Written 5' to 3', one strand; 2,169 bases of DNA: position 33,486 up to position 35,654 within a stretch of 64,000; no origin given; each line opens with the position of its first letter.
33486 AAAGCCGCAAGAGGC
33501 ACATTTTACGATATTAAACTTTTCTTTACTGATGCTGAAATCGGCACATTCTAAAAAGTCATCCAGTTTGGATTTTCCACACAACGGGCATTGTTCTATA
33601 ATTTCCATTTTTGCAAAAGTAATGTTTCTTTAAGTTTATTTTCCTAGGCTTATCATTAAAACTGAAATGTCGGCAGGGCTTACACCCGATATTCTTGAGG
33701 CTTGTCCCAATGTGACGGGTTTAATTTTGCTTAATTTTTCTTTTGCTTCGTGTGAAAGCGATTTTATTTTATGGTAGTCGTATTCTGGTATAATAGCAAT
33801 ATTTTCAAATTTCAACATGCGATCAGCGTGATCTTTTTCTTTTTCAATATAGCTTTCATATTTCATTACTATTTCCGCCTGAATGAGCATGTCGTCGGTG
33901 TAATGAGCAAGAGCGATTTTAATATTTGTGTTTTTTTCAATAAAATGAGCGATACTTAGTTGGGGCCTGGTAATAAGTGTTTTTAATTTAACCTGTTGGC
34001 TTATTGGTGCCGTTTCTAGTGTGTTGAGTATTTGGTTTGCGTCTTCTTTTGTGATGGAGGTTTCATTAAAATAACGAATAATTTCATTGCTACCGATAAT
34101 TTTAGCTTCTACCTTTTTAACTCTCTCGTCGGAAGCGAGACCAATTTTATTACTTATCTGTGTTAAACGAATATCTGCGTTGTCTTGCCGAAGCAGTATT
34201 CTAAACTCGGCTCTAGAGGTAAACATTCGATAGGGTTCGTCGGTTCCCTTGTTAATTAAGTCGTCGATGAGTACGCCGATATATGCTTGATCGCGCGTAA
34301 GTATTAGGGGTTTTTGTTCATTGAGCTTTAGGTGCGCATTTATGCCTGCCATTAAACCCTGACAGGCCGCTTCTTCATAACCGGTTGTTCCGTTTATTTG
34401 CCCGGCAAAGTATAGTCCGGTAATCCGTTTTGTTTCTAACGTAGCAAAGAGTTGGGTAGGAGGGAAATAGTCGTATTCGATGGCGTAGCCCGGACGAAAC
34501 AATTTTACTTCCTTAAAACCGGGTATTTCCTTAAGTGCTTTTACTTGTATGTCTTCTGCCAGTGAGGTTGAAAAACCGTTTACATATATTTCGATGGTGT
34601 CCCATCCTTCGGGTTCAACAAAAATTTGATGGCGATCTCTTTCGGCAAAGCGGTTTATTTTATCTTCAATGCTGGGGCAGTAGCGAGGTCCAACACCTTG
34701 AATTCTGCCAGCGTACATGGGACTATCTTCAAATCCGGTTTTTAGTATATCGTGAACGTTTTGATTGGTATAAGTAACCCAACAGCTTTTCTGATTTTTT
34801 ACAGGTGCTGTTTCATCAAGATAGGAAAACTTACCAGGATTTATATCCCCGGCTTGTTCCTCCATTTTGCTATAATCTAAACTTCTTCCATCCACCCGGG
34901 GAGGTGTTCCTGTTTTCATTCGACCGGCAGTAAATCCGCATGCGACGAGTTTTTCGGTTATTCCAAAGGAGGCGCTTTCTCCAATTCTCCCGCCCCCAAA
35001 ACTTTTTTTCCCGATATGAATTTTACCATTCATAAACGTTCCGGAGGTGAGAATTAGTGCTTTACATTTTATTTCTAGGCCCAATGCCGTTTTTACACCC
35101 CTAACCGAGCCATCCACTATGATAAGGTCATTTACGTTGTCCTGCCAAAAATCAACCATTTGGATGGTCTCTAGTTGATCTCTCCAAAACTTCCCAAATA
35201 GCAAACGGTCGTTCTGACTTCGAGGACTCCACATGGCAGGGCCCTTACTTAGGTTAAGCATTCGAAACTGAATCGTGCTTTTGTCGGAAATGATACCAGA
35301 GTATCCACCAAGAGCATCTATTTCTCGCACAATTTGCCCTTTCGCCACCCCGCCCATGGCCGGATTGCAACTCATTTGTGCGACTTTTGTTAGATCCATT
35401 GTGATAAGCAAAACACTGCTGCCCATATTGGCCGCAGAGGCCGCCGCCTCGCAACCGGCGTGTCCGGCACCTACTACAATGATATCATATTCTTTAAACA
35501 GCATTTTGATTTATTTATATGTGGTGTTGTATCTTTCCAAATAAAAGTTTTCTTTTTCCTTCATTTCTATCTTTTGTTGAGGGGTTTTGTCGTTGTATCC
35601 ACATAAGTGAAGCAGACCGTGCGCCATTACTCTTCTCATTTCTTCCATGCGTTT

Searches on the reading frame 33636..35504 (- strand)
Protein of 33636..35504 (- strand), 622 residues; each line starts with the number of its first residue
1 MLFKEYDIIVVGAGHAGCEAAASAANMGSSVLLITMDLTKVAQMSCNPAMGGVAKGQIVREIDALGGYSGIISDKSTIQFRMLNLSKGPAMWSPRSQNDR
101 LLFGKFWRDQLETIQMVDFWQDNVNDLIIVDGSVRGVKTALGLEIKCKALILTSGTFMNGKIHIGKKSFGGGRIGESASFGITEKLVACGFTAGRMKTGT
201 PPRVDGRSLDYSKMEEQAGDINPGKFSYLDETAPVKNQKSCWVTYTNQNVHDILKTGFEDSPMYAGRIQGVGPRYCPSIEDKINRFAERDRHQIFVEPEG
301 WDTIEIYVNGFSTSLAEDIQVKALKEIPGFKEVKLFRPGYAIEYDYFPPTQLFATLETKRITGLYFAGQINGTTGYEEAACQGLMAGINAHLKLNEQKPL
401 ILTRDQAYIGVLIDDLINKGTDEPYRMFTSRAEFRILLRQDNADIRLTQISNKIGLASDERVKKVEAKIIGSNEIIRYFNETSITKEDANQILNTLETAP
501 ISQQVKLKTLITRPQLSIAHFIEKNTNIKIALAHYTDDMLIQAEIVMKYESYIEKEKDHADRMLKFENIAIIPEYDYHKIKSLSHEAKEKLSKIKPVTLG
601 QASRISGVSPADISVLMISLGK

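Call 17: search_protein_families(library=pfam, proteins=[window:33636-35504:-])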
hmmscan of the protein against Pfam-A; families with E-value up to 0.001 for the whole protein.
window:33636-35504:- (622 aa): 7 families
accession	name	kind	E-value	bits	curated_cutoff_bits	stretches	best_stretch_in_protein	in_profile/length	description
PF01134.28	GIDA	-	8.5e-156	519.4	22.1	1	7-397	1-390/391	Glucose inhibited division protein A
PF13932.14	SAM_GIDA_C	-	5e-25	87.5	27.1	1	562-617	2-57/57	tRNA modifying enzyme MnmG/GidA C-terminal helical bundle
PF21680.2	GIDA_C_1st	-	1.7e-11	45.1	24.7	1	459-557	1-96/96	tRNA modifying enzyme MnmG/GidA C-terminal helical domain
PF12831.13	FAD_oxidored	-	2e-05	24.6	27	1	7-35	1-29/416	FAD dependent oxidoreductase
PF07992.20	Pyr_redox_2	-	9e-05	22.5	26.1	1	6-39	1-33/291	Pyridine nucleotide-disulphide oxidoreductase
PF00890.30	FAD_binding_2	-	0.00042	20.1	20.4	1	7-35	1-29/414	FAD binding domain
PF03486.20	HI0933_like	-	0.00096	19.1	50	0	7-35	2-30/244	HI0933-like protein Rossmann domain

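Call 66: find_related_loci(query=window:33636-35504:-, collection=genome_contigs, flank=100)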
Query window:33636-35504:- (622 aa) in genome_contigs; peptide patterns used: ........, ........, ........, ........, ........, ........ (x = any residue, [..] = any of these).
600 stretches matched a pattern (row limit reached: there are more); 599 encode a relative of the query (tblastn E <= 1e-3); the best 80 are kept; 80 distinct loci.
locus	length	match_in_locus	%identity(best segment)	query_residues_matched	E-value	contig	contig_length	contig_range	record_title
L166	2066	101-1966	68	1-622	0e+0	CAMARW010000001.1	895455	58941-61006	MAG: Chitinophaga pinensis isolate GE-03apr19-111 genome assembly, contig: GE-03apr19-C1, whole genome shotgun sequence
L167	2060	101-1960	67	2-622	0e+0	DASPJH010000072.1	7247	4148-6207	MAG TPA_asm: Bacteroidia bacterium isolate SMAG_U12004 k141_215562, whole genome shotgun sequence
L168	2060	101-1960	66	2-622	0e+0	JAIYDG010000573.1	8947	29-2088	MAG: Bacteroidetes bacterium isolate H1_MAG_00027 pond_H1_MAG_00027_000000000039, whole genome shotgun sequence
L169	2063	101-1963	68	2-622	0e+0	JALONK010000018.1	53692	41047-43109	MAG: Bacteroidia bacterium isolate Prado075 scaffold_457, whole genome shotgun sequence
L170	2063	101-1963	68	2-622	0e+0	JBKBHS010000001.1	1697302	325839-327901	MAG: Bacteroidia bacterium isolate 21I_069.bin.58 NODE_3_length_1697302_cov_67.833188, whole genome shotgun sequence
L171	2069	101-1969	66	2-622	0e+0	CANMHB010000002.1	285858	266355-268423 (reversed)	MAG: Flavobacteriales bacterium isolate ZE-Oct18-81 genome assembly, contig: ZE-Oct18-C8, whole genome shotgun sequence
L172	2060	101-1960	66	2-622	0e+0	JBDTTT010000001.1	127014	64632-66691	MAG: Chryseolinea sp. isolate cluster3_bin.302 NODE_188_length_127014_cov_7.607771, whole genome shotgun sequence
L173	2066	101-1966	65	1-622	0e+0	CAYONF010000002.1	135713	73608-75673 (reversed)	MAG TPA_asm: uncultured Limnohabitans sp. isolate binchicken_co214_356 genome assembly, contig: NODE_58_length_135713_co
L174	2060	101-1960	65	2-622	0e+0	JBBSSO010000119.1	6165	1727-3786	MAG: Cytophagales bacterium isolate SVL1_sbin.7 SVL1_sbin.7_K_1484814_L_6165_cov_14.4895, whole genome shotgun sequence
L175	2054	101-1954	65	4-622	0e+0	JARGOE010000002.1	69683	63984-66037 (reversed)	MAG: Vicingaceae bacterium isolate bin_ce_oilr1.026 NODE_375_length_69683_cov_22.279442, whole genome shotgun sequence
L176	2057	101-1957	66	2-622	0e+0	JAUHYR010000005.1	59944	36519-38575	MAG: Bacteroidia bacterium isolate 3_bin.78 NODE_792_length_59944_cov_1.359413, whole genome shotgun sequence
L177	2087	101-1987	66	6-622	0e+0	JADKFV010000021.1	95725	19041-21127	MAG: Bacteroidetes bacterium isolate Ribe_18-Q3-R11-54_BAT3C.3 tig00010975-10-956600, whole genome shotgun sequence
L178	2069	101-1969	67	1-622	0e+0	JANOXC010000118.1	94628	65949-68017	MAG: Bacteroidota bacterium isolate VAR_35_metabat_28 VAR_35_k141_5379255, whole genome shotgun sequence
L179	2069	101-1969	65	1-622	0e+0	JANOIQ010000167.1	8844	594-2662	MAG: Chitinophagaceae bacterium isolate SOY_63_metabat_175 SOY_63_k141_2263565, whole genome shotgun sequence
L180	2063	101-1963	66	2-622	0e+0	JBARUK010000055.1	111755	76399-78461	MAG: Cyclobacteriaceae bacterium isolate MFD12125_ilm_asm_bin39 k127_45433, whole genome shotgun sequence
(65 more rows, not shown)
